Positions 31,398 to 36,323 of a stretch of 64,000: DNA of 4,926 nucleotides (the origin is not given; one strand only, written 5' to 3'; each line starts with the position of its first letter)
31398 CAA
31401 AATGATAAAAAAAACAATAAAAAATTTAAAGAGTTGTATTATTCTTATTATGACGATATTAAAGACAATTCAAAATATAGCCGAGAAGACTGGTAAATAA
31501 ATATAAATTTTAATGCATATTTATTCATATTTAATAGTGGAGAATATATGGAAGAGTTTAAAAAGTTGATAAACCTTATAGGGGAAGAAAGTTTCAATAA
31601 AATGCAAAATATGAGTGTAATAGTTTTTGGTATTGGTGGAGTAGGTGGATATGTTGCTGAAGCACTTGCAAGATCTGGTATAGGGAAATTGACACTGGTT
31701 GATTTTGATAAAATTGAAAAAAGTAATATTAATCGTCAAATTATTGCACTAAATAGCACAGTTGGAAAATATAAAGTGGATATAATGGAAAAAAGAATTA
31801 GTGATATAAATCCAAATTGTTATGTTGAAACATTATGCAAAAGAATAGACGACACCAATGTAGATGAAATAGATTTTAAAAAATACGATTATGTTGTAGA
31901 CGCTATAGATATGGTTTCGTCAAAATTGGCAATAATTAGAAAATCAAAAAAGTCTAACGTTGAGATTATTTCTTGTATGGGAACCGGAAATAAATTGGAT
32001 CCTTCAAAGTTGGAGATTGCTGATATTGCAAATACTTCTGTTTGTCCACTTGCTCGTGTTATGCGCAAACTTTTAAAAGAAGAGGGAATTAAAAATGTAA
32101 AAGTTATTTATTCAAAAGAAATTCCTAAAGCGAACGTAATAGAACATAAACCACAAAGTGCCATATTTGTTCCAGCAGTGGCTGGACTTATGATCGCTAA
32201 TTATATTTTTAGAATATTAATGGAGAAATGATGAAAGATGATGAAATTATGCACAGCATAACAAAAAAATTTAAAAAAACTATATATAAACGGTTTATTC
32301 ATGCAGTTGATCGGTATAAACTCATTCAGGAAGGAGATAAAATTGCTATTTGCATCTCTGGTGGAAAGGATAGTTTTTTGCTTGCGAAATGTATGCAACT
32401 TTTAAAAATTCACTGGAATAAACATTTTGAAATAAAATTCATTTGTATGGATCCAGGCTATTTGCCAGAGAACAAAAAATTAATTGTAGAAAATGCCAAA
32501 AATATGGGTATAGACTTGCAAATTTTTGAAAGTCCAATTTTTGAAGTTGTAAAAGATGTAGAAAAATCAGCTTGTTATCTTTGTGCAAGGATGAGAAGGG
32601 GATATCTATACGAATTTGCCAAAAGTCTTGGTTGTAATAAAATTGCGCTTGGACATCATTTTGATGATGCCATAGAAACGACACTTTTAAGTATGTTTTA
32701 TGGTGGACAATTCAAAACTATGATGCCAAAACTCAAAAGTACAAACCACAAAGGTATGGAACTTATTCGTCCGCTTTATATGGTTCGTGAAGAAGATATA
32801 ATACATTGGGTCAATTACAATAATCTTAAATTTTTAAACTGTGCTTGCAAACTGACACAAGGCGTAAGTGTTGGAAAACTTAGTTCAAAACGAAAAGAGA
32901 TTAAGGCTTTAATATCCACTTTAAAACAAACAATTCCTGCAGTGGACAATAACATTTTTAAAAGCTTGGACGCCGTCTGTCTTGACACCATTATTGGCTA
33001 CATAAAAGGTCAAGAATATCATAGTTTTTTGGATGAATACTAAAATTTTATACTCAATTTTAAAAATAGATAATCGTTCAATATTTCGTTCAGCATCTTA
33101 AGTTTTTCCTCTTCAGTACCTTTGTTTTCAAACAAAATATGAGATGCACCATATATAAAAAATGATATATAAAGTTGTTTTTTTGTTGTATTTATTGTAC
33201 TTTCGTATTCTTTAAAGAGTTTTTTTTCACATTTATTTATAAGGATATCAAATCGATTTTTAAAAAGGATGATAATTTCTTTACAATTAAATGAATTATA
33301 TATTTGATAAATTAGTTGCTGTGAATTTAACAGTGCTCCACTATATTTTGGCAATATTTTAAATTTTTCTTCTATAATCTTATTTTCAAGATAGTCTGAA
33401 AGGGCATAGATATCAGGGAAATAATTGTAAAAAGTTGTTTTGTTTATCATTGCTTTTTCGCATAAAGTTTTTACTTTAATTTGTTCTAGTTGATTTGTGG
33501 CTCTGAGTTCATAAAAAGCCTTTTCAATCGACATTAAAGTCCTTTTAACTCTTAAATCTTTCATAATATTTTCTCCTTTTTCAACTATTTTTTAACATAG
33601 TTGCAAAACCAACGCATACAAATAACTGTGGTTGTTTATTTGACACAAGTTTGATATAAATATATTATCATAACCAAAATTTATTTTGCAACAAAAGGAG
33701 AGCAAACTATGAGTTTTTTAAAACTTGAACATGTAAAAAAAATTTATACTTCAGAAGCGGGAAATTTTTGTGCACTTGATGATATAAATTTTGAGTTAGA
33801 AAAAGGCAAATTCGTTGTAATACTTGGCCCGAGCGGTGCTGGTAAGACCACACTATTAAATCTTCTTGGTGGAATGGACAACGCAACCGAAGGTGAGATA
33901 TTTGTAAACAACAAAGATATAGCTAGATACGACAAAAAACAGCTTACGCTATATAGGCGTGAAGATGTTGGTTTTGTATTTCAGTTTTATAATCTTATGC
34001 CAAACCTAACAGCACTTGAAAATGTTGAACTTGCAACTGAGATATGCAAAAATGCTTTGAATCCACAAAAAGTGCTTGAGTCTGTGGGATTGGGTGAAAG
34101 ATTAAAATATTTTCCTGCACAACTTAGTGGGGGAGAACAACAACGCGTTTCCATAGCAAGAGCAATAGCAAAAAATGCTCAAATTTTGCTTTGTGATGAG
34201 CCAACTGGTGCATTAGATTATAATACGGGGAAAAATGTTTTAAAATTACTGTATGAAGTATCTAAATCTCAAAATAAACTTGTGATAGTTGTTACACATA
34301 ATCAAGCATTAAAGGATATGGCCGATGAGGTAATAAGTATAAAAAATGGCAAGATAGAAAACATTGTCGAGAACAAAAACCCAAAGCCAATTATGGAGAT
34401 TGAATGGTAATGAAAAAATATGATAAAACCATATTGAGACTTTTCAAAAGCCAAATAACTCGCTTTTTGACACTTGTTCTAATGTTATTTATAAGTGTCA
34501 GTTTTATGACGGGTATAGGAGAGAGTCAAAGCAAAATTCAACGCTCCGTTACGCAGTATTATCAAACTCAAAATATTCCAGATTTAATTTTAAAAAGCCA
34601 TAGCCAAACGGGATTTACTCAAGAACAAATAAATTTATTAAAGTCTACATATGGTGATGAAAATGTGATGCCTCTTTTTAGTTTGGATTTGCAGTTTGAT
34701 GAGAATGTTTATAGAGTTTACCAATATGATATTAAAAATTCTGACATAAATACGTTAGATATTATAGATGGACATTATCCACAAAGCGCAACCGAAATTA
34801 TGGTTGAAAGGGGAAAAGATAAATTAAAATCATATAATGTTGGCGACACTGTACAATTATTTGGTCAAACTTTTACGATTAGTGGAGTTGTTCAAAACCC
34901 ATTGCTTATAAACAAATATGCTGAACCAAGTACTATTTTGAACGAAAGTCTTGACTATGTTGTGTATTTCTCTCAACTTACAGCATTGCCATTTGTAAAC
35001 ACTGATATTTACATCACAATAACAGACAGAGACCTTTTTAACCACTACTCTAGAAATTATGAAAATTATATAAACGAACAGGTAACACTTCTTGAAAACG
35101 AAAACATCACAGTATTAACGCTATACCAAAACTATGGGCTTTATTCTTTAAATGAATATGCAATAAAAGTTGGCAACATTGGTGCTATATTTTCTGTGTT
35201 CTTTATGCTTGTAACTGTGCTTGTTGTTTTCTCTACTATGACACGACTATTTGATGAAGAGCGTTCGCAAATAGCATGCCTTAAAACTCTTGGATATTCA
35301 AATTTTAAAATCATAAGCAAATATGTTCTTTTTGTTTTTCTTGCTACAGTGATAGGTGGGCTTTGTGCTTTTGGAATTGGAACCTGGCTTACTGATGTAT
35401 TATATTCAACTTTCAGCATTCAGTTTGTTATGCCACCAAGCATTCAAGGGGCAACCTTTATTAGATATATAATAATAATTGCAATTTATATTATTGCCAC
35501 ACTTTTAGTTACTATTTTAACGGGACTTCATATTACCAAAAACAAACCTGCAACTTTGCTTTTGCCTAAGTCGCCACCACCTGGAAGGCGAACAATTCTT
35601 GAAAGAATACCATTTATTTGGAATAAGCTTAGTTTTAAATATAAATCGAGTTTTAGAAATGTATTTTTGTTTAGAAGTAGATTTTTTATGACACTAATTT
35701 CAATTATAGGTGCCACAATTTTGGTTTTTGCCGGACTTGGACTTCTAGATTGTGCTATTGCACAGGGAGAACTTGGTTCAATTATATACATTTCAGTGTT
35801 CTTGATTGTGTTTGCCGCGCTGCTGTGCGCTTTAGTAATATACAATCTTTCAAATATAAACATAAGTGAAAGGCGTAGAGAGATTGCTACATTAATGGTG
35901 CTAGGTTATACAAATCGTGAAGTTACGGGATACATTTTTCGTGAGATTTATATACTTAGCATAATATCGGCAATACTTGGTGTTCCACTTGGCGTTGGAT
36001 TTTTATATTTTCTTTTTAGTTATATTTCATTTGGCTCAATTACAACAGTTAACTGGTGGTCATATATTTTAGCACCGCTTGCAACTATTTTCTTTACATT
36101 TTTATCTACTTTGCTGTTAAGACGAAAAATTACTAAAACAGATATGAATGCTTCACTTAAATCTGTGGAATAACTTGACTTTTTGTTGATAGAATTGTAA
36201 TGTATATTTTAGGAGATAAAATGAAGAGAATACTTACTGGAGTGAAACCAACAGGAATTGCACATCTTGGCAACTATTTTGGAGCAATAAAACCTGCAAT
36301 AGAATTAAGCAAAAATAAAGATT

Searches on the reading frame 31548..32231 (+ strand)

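Call 34: search_protein_families(library=pfam, proteins=[window:31548-32231:+], max_evalue=0.00001)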
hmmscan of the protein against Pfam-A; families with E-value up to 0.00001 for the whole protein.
window:31548-32231:+ (227 aa): 1 family
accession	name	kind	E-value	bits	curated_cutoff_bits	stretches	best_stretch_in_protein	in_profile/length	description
PF00899.27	ThiF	-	3.2e-39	134.9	28.1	1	8-224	5-202/238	ThiF family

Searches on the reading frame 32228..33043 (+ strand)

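Call 34: search_protein_families(library=pfam, proteins=[window:32228-33043:+], max_evalue=0.00001)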
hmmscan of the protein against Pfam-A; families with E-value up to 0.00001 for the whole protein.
window:32228-33043:+ (271 aa): 1 family
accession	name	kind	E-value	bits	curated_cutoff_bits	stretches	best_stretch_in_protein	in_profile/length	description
PF01171.26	ATP_bind_3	-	4.1e-16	59.7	27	1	38-203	1-164/182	PP-loop family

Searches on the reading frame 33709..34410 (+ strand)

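Call 34: search_protein_families(library=pfam, proteins=[window:33709-34410:+], max_evalue=0.00001)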
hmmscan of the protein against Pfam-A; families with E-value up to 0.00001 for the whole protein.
window:33709-34410:+ (233 aa): 4 families
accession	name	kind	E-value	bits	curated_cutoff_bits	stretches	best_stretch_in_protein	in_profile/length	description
PF00005.33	ABC_tran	-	1.5e-35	123.3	25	1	23-166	1-136/137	ABC transporter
PF02463.25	SMC_N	-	8.7e-08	32.3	40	1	33-213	24-213/220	RecF/RecN/SMC N terminal domain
PF20720.3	nSTAND3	-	2.4e-07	31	27.2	0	25-53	9-37/155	Novel STAND NTPase 3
PF03193.22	RsgA_GTPase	-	3.8e-06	27.3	30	0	19-64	93-137/174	RsgA GTPase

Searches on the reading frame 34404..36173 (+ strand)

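Call 34: search_protein_families(library=pfam, proteins=[window:34404-36173:+], max_evalue=0.00001)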
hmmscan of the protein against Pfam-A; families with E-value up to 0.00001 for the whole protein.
window:34404-36173:+ (589 aa): 1 family
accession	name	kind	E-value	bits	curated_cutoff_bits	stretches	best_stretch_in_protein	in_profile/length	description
PF02687.27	FtsX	-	5.9e-35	120.4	25.5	2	466-580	2-119/120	FtsX-like permease C-terminal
